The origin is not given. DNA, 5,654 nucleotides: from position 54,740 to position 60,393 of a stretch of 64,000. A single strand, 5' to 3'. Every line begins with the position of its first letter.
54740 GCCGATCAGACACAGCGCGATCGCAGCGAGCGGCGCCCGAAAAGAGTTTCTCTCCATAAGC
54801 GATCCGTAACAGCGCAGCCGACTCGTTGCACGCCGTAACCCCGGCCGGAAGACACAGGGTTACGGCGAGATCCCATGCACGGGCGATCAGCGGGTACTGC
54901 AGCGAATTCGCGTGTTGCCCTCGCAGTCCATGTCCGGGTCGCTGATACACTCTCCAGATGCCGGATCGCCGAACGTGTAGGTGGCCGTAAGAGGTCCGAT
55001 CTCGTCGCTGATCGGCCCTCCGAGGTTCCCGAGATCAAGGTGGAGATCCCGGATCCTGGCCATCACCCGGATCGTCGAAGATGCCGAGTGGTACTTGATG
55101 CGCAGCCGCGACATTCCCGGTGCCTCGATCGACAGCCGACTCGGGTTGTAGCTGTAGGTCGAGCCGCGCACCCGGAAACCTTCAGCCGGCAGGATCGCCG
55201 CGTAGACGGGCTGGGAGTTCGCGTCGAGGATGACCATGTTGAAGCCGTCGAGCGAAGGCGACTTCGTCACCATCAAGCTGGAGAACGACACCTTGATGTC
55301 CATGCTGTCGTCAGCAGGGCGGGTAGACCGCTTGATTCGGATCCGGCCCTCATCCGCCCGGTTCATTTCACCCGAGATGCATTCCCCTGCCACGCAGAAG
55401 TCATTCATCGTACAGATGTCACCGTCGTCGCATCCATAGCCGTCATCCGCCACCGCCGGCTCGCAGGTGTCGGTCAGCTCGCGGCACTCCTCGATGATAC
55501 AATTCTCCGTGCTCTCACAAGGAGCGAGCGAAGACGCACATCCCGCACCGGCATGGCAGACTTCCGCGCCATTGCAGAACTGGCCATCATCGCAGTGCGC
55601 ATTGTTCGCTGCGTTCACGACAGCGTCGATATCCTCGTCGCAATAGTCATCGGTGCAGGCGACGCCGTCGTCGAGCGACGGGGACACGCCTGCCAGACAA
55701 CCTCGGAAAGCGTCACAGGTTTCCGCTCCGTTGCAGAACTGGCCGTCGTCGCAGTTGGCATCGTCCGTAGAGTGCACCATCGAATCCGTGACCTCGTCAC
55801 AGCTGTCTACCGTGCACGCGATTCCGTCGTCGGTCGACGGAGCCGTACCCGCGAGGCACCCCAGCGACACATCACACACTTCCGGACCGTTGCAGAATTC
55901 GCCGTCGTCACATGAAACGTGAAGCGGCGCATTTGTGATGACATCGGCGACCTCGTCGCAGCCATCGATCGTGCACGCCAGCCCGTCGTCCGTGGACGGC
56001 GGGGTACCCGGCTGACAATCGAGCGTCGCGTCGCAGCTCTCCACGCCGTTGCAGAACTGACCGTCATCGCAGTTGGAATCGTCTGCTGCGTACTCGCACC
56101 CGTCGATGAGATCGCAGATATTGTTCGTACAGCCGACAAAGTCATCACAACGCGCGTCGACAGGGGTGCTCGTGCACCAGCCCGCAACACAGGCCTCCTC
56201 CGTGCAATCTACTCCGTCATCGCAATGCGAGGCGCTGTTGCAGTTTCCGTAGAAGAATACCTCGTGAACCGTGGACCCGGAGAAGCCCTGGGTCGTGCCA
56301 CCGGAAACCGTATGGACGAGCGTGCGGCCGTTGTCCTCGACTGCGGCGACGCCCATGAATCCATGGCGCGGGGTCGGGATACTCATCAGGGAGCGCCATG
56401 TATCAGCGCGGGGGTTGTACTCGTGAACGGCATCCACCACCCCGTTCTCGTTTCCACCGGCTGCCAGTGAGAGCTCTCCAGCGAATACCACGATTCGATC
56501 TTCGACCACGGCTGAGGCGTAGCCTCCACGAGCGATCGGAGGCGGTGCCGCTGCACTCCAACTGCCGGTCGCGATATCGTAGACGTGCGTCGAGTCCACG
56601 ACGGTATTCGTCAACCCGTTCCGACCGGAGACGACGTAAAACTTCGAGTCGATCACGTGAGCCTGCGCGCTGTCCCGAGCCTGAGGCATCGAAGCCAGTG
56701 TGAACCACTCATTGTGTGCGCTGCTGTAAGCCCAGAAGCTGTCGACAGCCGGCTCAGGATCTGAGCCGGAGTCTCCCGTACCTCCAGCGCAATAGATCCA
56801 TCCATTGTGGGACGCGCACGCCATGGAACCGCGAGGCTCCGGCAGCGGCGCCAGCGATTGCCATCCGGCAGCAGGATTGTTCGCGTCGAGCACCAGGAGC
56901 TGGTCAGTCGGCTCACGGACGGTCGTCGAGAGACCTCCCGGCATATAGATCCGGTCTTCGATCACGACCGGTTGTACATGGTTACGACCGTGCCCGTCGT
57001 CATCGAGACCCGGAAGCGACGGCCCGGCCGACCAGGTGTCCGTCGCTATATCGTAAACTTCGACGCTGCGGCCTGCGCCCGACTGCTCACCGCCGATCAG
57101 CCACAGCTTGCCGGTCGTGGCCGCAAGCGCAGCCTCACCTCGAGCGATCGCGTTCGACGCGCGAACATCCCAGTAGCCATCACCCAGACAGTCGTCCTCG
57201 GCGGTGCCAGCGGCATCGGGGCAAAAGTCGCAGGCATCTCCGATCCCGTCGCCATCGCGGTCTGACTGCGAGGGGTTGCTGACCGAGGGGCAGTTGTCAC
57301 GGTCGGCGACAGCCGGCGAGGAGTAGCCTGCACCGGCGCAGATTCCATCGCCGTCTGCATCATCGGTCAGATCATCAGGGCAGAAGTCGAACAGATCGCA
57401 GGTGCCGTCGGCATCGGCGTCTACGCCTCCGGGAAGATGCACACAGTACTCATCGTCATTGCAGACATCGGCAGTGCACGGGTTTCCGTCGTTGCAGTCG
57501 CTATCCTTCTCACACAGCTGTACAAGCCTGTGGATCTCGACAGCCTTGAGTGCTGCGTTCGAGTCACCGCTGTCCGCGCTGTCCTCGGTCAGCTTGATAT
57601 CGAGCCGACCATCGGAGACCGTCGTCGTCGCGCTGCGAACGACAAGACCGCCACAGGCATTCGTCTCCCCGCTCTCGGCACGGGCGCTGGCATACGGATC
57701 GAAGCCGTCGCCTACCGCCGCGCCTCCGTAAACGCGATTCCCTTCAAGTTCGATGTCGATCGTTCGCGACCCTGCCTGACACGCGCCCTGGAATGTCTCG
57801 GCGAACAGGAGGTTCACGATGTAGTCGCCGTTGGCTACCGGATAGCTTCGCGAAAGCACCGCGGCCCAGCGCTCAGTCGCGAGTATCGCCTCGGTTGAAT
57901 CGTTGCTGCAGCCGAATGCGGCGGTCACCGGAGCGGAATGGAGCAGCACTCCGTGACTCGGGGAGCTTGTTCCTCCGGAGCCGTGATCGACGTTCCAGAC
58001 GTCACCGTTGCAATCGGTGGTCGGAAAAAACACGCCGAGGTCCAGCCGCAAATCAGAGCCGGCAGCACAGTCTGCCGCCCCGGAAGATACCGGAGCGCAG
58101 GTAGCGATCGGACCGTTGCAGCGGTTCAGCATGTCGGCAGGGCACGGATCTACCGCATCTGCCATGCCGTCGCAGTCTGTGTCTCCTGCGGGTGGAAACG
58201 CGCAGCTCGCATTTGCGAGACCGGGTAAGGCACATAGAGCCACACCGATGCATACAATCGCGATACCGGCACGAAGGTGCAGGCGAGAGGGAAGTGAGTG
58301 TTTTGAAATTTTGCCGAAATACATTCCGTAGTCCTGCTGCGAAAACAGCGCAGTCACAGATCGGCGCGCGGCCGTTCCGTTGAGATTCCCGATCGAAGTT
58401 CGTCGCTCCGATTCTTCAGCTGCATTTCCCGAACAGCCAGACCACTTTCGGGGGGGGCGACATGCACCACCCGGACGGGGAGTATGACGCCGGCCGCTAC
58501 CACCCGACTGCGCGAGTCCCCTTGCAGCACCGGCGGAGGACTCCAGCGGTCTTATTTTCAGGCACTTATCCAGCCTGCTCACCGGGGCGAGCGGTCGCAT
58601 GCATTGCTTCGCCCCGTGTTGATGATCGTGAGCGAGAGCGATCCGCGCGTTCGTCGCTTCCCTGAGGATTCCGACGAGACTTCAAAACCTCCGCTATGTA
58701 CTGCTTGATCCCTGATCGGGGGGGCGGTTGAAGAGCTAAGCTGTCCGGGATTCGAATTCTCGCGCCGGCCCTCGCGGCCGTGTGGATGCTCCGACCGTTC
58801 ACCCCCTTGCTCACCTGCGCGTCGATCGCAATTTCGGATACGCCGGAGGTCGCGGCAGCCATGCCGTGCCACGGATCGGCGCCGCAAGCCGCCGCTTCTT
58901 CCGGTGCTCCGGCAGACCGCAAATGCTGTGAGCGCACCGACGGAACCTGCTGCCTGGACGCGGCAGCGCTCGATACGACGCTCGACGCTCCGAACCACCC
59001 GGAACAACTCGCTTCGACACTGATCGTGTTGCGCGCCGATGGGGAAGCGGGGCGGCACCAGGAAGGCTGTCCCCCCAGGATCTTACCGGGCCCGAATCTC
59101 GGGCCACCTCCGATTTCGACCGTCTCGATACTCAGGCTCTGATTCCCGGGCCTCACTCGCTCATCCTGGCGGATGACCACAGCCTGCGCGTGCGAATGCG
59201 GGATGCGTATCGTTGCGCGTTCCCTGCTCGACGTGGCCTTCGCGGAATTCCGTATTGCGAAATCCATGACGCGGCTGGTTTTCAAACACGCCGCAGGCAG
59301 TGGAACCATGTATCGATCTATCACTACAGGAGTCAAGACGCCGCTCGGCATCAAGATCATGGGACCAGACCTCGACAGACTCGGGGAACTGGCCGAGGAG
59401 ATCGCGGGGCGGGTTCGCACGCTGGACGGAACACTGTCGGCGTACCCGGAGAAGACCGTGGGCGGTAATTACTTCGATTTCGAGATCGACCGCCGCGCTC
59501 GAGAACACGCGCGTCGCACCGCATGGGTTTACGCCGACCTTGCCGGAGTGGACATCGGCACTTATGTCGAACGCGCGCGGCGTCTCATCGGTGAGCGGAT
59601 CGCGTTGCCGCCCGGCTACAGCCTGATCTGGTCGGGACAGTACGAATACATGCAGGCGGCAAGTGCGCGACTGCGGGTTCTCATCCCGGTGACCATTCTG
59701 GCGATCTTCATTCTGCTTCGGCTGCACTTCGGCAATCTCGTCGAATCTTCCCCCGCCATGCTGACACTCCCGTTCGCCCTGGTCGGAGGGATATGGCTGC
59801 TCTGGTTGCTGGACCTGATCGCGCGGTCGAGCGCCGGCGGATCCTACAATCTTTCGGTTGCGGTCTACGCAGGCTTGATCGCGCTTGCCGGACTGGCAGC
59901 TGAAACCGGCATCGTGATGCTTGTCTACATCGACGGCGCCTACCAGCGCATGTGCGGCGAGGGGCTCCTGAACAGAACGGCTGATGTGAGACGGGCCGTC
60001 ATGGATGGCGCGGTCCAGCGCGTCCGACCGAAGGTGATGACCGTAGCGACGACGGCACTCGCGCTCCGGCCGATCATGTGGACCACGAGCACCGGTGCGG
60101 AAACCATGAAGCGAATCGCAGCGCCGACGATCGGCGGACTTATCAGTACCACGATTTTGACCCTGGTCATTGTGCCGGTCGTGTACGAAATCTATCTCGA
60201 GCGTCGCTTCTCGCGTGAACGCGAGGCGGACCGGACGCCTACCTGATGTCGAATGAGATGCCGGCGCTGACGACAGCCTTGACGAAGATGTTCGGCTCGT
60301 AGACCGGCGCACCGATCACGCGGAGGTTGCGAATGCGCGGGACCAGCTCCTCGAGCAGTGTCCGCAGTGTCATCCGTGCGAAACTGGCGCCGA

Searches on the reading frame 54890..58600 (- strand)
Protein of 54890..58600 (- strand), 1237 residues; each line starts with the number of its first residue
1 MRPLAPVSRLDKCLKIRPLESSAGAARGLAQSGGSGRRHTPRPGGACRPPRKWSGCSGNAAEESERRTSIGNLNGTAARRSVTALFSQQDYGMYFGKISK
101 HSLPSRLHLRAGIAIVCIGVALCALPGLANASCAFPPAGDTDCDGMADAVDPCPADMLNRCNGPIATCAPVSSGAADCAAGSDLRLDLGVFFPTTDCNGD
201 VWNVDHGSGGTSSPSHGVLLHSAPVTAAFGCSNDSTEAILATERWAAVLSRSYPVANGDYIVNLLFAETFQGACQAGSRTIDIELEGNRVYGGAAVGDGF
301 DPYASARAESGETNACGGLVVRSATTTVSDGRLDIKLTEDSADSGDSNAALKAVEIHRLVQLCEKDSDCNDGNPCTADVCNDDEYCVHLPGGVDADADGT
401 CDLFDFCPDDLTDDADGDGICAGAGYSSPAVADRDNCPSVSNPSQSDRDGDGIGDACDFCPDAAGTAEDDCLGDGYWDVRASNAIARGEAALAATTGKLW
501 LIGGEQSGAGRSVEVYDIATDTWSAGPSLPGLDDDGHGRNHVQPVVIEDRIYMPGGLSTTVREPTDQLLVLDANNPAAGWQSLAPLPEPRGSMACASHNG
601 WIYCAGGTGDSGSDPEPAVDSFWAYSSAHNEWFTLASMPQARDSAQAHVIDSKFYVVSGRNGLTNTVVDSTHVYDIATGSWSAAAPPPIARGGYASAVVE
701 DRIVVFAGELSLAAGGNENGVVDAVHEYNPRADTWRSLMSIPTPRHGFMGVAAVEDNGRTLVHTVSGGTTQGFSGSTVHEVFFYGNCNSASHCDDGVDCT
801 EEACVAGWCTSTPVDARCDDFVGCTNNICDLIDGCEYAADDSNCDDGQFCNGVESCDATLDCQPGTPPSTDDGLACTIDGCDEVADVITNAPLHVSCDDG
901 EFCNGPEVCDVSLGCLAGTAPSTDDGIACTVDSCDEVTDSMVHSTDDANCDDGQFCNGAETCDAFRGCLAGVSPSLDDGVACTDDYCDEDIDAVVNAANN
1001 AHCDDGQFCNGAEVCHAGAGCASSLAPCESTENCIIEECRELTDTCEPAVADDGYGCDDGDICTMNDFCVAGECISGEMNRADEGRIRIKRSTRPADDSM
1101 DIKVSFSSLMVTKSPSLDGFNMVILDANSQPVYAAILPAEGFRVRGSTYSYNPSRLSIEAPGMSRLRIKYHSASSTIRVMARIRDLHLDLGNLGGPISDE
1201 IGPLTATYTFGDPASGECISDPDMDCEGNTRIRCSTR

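Call 82: search_protein_families(library=pfam, proteins=[window:54890-58600:-], max_evalue=0.00001)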
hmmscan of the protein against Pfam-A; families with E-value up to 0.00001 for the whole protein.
window:54890-58600:- (1237 aa): 10 families
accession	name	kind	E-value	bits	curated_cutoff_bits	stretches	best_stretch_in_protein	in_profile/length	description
PF24681.1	Kelch_KLHDC2_KLHL20_DRC7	-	2.8e-36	125.3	50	2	491-708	3-221/221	KLHDC2/KLHL20/DRC7 Kelch-repeats domain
PF01344.31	Kelch_1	-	6.9e-28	96.2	20.1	1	487-530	2-46/46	Kelch motif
PF13964.12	Kelch_6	-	8.5e-23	80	25.3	0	643-691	3-50/50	Kelch motif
PF13415.12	Kelch_3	-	4.2e-21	75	22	0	701-748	2-43/48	Galactose oxidase, central domain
PF25210.1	Kelch_FKB95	-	3.5e-18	66.6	70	1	601-719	44-160/268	FKB95, Kelch-repeats domain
PF24981.1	Beta-prop_ATRN-LZTR1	-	1.6e-16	60.9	50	1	585-746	35-203/289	Attractin/LZTR1 beta-propeller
PF07646.21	Kelch_2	-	1.7e-16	59.7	21.3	0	589-639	1-48/48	Kelch motif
PF24996.1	NANM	-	1.3e-15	57.6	45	1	546-661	15-126/350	N-acetylneuraminate epimerase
PF13418.12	Kelch_4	-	1.7e-15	57.2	21.6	0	641-688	1-48/49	Galactose oxidase, central domain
PF11721.14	Malectin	-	4.3e-07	30.5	23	1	196-291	14-106/163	Malectin domain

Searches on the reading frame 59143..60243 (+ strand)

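Call 24: search_protein_families(library=pfam, proteins=[window:59143-60243:+], max_evalue=0.00001)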
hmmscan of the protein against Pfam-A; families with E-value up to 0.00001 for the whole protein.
window:59143-60243:+ (367 aa): 1 family
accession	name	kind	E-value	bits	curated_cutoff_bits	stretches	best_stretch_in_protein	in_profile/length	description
PF00873.25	ACR_tran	-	2.6e-38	131.8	28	1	120-349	807-1018/1021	AcrB/AcrD/AcrF family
